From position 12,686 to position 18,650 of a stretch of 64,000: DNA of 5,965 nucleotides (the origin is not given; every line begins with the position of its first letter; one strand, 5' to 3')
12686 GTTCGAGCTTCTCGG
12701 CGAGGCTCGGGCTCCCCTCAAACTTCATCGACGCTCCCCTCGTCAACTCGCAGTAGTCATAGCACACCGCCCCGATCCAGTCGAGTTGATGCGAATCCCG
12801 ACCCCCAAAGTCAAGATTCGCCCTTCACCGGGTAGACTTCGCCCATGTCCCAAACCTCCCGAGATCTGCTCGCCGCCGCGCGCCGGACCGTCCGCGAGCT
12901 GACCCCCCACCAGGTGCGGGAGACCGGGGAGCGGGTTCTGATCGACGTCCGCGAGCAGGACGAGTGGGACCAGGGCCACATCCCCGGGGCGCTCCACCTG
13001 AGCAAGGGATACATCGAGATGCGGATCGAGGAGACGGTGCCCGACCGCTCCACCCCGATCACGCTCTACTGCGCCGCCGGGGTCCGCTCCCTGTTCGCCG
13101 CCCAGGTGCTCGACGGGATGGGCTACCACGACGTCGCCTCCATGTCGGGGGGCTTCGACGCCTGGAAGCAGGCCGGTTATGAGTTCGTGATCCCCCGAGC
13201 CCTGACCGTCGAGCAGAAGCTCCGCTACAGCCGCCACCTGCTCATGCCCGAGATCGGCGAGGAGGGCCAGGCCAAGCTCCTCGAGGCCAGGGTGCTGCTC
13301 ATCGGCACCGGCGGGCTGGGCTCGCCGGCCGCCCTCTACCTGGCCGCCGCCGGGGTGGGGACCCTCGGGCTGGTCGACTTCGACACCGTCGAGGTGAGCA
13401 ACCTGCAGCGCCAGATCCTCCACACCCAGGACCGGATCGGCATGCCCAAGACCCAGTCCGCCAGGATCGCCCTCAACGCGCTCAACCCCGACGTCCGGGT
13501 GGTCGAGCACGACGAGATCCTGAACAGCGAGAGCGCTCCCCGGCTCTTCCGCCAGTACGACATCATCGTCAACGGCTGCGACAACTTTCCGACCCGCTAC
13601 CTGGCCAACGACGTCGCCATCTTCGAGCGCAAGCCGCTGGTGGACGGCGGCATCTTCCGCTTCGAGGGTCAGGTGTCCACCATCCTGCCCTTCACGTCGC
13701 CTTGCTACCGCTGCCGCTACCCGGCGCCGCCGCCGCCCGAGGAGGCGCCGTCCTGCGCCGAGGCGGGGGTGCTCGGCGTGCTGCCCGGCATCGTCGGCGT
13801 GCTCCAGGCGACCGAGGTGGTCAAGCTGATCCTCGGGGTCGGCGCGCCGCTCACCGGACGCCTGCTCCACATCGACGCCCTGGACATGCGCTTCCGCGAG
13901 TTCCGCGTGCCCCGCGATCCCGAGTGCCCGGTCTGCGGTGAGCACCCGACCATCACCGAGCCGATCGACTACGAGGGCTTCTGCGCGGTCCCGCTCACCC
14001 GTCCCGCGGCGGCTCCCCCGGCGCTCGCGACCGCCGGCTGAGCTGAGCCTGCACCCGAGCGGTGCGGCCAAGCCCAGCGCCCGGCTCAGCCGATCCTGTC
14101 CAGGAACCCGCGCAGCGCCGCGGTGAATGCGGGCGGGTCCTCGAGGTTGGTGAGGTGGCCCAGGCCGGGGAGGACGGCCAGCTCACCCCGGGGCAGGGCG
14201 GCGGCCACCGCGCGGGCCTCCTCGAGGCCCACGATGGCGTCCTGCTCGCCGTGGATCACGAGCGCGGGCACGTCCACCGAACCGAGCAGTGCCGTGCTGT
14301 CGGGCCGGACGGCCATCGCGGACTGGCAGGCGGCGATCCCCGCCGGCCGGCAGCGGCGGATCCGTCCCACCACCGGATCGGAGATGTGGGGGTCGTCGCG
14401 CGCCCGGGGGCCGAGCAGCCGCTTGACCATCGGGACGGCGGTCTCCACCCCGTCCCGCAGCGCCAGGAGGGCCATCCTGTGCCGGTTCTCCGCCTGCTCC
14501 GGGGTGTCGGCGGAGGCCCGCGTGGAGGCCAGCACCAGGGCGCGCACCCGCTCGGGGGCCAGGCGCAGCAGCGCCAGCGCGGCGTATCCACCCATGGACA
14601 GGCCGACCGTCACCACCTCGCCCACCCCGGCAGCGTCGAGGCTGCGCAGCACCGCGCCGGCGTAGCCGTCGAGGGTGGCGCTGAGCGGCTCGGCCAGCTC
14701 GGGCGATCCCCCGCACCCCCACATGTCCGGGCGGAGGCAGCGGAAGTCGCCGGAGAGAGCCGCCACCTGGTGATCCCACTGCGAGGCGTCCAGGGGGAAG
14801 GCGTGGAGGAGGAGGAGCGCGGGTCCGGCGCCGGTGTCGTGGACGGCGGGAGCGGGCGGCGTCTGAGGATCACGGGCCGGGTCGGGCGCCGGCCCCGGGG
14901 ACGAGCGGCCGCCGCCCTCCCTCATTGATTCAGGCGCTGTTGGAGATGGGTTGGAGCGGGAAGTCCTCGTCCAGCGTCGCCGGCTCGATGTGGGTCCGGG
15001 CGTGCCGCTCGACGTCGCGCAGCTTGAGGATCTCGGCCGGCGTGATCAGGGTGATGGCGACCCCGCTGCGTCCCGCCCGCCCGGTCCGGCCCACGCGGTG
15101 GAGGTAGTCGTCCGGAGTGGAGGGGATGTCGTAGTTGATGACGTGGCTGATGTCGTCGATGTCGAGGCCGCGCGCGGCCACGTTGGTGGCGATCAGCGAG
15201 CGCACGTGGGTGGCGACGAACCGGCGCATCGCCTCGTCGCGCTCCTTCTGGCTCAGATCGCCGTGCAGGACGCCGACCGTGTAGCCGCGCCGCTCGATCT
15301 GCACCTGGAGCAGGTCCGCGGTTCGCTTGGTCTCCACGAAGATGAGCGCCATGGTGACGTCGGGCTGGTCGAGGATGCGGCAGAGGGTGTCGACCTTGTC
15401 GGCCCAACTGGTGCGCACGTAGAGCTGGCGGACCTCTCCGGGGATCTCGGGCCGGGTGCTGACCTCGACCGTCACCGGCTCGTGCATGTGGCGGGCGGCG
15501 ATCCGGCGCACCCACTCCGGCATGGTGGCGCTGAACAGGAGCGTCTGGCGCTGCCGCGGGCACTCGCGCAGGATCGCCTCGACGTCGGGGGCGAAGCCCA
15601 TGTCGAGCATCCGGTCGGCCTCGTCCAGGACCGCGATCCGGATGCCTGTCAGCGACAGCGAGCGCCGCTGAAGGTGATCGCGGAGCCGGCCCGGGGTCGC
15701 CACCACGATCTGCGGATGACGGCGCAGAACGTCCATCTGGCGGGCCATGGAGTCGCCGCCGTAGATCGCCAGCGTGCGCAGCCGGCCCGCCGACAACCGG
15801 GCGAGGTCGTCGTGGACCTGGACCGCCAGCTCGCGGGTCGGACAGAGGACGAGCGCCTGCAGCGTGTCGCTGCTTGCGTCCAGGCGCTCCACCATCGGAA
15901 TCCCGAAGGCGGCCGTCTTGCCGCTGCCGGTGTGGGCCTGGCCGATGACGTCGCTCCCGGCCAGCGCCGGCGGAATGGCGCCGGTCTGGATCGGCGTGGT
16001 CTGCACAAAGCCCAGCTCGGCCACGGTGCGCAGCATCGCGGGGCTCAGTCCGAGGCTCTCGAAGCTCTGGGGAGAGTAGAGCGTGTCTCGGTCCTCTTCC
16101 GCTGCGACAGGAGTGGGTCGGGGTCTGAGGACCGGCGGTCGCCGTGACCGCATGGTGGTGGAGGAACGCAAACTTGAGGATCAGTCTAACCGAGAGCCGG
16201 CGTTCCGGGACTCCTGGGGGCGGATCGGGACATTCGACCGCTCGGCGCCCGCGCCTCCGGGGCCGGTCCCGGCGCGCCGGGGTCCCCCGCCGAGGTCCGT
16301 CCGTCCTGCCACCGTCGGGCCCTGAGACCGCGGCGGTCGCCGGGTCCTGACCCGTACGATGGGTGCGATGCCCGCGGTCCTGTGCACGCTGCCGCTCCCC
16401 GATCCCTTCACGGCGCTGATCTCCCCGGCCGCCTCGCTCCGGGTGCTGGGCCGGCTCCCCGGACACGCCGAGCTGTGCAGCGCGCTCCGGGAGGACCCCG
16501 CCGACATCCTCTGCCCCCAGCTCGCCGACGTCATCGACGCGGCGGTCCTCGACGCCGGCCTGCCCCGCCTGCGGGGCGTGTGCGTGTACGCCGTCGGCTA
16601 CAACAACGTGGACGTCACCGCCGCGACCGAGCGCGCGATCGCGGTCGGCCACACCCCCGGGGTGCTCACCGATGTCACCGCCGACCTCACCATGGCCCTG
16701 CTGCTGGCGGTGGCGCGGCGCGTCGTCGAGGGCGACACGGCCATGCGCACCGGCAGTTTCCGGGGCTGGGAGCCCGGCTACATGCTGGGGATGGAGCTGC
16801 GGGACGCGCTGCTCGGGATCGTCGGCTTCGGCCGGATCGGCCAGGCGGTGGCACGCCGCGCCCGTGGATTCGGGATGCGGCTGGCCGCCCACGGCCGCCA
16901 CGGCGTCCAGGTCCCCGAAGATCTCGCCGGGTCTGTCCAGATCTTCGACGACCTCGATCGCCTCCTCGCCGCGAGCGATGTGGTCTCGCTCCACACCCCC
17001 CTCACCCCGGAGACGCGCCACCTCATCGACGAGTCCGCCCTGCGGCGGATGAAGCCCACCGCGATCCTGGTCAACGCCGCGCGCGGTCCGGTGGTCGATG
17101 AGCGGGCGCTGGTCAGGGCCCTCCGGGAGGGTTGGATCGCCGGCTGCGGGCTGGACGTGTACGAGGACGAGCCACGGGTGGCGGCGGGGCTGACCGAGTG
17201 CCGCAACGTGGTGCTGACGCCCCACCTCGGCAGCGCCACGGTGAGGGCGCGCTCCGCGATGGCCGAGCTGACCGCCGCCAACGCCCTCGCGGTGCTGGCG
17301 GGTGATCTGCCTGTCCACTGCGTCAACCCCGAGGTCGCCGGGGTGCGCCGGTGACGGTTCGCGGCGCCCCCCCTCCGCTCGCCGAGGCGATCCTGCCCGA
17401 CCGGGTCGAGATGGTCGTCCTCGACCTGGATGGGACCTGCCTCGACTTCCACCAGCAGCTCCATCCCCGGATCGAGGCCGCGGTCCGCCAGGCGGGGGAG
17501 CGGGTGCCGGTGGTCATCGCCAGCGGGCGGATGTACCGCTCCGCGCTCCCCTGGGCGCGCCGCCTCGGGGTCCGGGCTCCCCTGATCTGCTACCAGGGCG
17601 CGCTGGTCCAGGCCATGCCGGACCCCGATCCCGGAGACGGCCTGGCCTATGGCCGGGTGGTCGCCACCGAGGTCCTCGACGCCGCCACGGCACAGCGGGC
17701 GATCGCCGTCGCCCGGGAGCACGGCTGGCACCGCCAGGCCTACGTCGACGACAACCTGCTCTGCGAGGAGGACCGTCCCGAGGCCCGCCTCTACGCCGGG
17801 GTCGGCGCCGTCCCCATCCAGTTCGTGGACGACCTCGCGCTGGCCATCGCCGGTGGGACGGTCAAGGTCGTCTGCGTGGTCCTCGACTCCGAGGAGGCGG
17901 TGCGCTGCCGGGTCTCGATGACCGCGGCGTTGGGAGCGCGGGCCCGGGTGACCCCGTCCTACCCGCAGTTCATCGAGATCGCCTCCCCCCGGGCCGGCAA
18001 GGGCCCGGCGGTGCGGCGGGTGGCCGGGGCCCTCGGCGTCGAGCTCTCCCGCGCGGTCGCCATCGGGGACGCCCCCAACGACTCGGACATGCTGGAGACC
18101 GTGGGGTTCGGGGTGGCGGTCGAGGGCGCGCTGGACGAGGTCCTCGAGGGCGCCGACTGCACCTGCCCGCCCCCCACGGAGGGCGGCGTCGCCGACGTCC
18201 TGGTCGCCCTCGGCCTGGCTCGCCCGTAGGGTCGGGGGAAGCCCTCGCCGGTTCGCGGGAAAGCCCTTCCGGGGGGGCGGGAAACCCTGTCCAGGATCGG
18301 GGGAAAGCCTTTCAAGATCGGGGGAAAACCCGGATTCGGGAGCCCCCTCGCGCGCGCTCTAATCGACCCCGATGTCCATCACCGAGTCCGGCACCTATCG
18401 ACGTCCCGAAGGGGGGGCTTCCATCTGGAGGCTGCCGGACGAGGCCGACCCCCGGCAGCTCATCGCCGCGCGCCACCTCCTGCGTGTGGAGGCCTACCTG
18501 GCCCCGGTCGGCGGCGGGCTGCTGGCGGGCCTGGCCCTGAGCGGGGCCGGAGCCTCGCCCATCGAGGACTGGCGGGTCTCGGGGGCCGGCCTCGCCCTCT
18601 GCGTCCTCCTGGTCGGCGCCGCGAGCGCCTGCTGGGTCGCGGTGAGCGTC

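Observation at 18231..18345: Array of five ~22-bp tandem direct repeats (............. core) upstream of a membrane-protein gene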

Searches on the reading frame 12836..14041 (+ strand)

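Call 59: search_protein_families(library=pfam, proteins=[window:12836-14041:+], max_evalue=0.00001)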
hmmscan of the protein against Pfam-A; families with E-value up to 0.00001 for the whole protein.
window:12836-14041:+ (401 aa): 2 families
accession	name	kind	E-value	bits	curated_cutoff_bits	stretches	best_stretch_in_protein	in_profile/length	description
PF00899.27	ThiF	-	5.3e-83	278.2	28.1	1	131-366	1-238/238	ThiF family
PF00581.25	Rhodanese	-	9.1e-20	71.4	22.2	1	29-112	10-101/102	Rhodanese-like domain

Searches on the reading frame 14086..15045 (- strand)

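Call 59: search_protein_families(library=pfam, proteins=[window:14086-15045:-], max_evalue=0.00001)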
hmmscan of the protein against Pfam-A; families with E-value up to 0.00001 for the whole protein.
window:14086-15045:- (319 aa): 3 families
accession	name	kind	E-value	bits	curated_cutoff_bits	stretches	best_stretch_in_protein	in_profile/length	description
PF00561.26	Abhydrolase_1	-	2.2e-24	86.9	25.8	1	75-188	1-115/245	alpha/beta hydrolase fold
PF12697.13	Abhydrolase_6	-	2.5e-19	71.3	26.3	1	77-310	1-216/217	Alpha/beta hydrolase family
PF12146.15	Hydrolase_4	-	2.9e-11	43.5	27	1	80-302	10-237/239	Serine aminopeptidase, S33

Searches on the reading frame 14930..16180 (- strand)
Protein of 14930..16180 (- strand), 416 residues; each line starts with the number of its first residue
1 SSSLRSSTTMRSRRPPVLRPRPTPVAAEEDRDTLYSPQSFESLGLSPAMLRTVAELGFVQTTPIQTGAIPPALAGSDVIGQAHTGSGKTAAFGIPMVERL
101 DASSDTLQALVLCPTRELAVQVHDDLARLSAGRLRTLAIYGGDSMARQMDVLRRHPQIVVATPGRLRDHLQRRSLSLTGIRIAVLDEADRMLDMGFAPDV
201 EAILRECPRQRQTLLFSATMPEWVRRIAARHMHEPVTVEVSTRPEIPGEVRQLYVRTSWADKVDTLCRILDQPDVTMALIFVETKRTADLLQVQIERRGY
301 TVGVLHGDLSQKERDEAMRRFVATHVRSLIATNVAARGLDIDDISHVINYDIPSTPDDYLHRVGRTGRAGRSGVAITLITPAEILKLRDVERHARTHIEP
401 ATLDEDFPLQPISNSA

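Call 59: search_protein_families(library=pfam, proteins=[window:14930-16180:-], max_evalue=0.00001)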
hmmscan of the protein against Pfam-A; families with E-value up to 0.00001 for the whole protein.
window:14930-16180:- (416 aa): 3 families
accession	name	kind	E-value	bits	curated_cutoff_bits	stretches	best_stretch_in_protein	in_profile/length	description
PF00270.35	DEAD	-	6.7e-51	172.8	26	1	62-226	1-166/167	DEAD/DEAH box helicase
PF00271.37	Helicase_C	-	2e-33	115.3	23.5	1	261-370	1-110/110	Helicase conserved C-terminal domain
PF04851.21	ResIII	-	3.6e-07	30.7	22.5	1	81-221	29-163/164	Type III restriction enzyme, res subunit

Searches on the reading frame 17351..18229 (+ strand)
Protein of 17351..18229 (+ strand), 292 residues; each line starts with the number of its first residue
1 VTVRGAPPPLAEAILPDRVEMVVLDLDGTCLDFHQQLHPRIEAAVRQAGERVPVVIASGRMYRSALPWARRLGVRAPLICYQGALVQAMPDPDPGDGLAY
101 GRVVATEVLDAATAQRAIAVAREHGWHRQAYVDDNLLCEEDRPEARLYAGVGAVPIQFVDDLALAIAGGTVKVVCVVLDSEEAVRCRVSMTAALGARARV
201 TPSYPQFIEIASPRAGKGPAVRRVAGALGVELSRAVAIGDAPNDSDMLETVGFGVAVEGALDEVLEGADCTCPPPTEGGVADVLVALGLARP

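Call 8: search_protein_families(library=pfam, proteins=[window:17351-18229:+])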
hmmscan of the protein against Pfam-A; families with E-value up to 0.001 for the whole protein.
window:17351-18229:+ (292 aa): 4 families
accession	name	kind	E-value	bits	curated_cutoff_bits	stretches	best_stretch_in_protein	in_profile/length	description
PF08282.18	Hydrolase_3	-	1.5e-40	140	20.9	1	22-284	1-255/255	haloacid dehalogenase-like hydrolase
PF05116.19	S6PP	-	5.2e-11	43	20.3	1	195-265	144-214/247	Sucrose-6F-phosphate phosphohydrolase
PF00702.32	Hydrolase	-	5.8e-07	30.5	26.4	0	220-252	159-191/191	haloacid dehalogenase-like hydrolase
PF12710.13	HAD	-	0.00043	21.2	27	0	216-249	154-189/189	haloacid dehalogenase-like hydrolase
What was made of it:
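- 17351..18229 (+): Upstream gene: Cof-type HAD phosphatase (Pfam Hydrolase_3), stop TAG 18227-18229. Call 8 (PF08282, E 1.5e-40).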

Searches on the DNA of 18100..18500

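Call 5: search_rna_families(source=window, start=18100, end=18500, threshold=evalue, max_evalue=10)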
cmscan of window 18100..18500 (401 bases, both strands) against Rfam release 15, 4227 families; matches with E-value up to 10: 3.
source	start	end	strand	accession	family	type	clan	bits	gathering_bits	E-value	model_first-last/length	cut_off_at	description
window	18100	18178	+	RF03774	mir-2110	Gene; miRNA;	-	15.6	90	5.2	1-75/75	no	mir-2110 microRNA precursor family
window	18412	18450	+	RF01763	Guanidine-III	Cis-reg; riboswitch;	-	13.1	36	2.5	1-67/67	no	Guanidine-III riboswitch aptamer (yKKC-III)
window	18414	18500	+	RF03108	Methylosinus-1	Gene; sRNA;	-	10.6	145.1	3.4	1-95/214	3'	Methylosinus-1 RNA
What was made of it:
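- On Any curated RNA family (Rfam 15): Only chance-level matches (E 2.5-5.2) were found around the array (call 5).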
